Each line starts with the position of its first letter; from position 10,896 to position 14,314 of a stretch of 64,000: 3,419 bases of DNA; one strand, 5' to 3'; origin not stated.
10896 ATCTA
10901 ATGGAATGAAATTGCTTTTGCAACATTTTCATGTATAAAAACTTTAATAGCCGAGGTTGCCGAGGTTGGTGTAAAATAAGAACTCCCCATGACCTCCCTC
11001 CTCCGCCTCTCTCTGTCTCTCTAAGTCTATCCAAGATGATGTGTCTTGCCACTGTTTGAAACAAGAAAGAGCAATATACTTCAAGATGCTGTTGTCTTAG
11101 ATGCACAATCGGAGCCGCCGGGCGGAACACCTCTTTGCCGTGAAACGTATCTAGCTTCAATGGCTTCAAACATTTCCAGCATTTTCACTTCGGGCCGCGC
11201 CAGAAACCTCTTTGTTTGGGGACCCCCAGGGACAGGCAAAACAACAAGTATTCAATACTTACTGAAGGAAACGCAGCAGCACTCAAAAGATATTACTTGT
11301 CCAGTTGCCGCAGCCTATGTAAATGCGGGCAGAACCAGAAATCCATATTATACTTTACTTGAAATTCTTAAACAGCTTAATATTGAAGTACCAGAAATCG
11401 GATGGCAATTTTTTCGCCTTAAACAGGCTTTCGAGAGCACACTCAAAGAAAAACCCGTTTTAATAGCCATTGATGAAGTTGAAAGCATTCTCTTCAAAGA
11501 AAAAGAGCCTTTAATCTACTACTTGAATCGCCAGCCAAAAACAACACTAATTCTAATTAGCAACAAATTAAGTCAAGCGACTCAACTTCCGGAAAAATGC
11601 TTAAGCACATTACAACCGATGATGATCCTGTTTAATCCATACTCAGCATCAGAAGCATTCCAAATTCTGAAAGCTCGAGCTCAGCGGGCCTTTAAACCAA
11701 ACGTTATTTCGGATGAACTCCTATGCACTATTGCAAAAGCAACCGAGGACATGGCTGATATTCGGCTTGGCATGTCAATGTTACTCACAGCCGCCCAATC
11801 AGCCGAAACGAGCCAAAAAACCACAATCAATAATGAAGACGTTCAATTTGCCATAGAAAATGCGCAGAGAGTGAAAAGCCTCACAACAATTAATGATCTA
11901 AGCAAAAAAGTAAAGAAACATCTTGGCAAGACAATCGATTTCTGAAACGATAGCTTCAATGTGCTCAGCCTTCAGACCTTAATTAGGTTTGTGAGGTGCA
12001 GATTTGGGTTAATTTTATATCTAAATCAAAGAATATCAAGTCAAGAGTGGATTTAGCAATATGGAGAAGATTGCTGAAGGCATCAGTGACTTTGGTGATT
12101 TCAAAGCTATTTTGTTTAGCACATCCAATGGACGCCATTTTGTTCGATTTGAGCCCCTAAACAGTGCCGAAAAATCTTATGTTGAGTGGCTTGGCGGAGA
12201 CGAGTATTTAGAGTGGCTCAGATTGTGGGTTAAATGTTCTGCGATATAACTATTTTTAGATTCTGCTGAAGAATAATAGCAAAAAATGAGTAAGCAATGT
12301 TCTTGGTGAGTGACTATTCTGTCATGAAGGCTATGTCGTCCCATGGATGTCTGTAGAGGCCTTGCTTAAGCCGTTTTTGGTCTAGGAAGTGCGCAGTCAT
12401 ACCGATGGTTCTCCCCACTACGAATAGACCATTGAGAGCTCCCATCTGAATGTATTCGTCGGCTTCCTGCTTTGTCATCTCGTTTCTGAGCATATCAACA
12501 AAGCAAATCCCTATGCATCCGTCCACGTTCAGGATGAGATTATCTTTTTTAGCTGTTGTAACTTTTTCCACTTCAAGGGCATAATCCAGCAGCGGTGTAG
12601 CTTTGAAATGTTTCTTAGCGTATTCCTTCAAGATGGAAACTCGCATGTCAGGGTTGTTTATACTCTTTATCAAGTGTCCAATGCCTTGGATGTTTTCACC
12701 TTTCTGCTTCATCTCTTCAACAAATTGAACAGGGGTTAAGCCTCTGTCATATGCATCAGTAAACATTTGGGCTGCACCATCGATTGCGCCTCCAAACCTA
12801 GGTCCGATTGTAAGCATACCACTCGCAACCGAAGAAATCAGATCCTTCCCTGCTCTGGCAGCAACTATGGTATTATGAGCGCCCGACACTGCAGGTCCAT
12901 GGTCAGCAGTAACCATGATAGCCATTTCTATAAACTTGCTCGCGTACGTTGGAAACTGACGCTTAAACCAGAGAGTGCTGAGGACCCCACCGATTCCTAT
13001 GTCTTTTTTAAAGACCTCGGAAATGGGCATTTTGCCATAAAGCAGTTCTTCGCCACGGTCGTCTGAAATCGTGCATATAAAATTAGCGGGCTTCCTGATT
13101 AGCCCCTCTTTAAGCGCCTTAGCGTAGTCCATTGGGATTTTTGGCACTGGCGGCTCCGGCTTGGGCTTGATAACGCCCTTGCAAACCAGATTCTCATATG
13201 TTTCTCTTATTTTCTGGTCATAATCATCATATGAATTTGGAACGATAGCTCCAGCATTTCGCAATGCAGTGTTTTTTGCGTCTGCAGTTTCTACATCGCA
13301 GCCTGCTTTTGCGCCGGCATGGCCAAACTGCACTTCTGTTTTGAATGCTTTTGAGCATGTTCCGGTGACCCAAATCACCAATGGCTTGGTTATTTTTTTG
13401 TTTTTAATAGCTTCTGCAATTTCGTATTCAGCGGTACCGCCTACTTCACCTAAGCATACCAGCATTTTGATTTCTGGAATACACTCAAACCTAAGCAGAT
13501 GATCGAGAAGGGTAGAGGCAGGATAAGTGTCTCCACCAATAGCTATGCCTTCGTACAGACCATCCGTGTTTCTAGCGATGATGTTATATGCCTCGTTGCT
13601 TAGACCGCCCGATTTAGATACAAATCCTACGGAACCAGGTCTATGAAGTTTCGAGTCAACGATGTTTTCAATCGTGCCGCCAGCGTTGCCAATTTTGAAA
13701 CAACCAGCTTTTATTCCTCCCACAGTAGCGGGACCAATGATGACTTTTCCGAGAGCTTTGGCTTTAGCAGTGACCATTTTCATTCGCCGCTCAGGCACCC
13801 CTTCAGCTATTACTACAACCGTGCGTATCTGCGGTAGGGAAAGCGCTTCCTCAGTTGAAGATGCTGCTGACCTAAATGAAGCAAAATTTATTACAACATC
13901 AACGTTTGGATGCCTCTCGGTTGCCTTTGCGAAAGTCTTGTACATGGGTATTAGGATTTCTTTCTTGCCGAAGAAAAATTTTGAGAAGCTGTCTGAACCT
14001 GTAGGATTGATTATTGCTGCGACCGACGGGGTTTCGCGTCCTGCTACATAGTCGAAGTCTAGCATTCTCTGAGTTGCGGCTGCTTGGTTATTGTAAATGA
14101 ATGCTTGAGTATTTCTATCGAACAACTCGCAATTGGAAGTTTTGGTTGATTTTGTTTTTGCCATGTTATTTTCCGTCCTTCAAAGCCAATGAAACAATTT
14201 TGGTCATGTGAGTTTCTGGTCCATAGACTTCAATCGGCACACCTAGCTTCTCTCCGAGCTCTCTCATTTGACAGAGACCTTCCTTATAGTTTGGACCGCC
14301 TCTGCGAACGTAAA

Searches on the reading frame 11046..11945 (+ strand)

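Call 10: search_protein_families(library=pfam, proteins=[window:11046-11945:+], max_evalue=0.01)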
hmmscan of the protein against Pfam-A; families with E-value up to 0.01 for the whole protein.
window:11046-11945:+ (299 aa): 16 families
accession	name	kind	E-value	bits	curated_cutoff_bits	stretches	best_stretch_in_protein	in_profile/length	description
PF22703.2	Cdc6_lid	-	4.4e-14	52.5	27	1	206-270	2-67/68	Cdc6 AAA+ ATPase-type lid domain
PF13401.12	AAA_22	-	1.6e-11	45.1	27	1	51-162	4-106/130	AAA domain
PF13191.12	AAA_16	-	1.9e-09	38.7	32.6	1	30-146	3-142/167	AAA ATPase domain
PF00004.35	AAA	-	2.6e-07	31.6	21.2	1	56-152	2-73/131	ATPase family associated with various cellular activities (AAA)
PF13245.12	AAA_19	-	5.6e-06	27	25.1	1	49-170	8-122/134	AAA domain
PF01637.24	ATPase_2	-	7.6e-06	26.3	33.2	1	42-160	10-135/225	ATPase domain predominantly from Archaea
PF24883.2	NPHP3_N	-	1.1e-05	26.2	24.8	1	50-129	20-97/164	Nephrocystin 3, N-terminal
PF05621.17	TniB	-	0.00012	22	22.4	1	46-149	29-132/189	Bacterial TniB protein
PF13086.12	AAA_11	-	0.00027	21.2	27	1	54-78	19-43/257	AAA domain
PF02269.22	TFIID-18kDa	-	0.0018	18.7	27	1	243-292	37-90/93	Transcription initiation factor IID, 18kD subunit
PF05673.19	DUF815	-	0.0035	17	23.8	1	38-79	39-80/249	Protein of unknown function (DUF815)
PF25199.1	nSTAND_NTPase5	-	0.0038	17.5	34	0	130-175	91-134/145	Novel STAND NTPase 5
PF13604.12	AAA_30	-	0.0056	16.9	27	0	47-89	14-54/191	AAA domain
PF03215.21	Rad17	-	0.0061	17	23.8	0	51-87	44-80/186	Rad17 P-loop domain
PF00910.28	RNA_helicase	-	0.0067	17.3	21.5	0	56-82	2-28/105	RNA helicase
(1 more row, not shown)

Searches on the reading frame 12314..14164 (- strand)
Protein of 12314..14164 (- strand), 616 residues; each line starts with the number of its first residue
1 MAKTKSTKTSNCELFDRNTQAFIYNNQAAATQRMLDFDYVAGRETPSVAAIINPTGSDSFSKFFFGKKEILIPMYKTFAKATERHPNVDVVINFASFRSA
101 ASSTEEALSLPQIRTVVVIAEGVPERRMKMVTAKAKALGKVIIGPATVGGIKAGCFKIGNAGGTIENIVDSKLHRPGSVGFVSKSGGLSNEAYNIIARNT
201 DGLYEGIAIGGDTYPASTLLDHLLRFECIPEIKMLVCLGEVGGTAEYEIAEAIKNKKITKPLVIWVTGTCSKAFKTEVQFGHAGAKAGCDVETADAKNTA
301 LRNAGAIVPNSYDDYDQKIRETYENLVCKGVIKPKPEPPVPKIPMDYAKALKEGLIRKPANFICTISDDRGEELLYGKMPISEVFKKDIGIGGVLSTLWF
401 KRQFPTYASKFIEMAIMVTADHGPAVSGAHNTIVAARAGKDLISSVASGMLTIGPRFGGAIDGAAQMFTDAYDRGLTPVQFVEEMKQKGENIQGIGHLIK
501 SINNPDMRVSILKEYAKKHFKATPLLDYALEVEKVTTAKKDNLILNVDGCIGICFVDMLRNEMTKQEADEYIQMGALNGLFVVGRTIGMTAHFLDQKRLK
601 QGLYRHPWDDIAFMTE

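Call 12: search_protein_families(library=pfam, proteins=[window:12314-14164:-], max_evalue=0.001)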
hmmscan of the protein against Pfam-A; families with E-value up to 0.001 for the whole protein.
window:12314-14164:- (616 aa): 4 families
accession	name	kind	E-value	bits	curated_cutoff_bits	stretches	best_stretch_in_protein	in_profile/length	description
PF00285.26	Citrate_synt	-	5.7e-24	85.2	27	1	391-604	149-354/357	Citrate synthase, C-terminal domain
PF00549.24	Ligase_CoA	-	8.3e-18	65.2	24.5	1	182-307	1-128/128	CoA-ligase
PF02629.25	CoA_binding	-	3.4e-05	24.9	22.3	1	35-122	21-97/97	CoA binding domain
PF13607.11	Succ_CoA_lig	-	0.0005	20.3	27.4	0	176-313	1-129/138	Succinyl-CoA ligase like flavodoxin domain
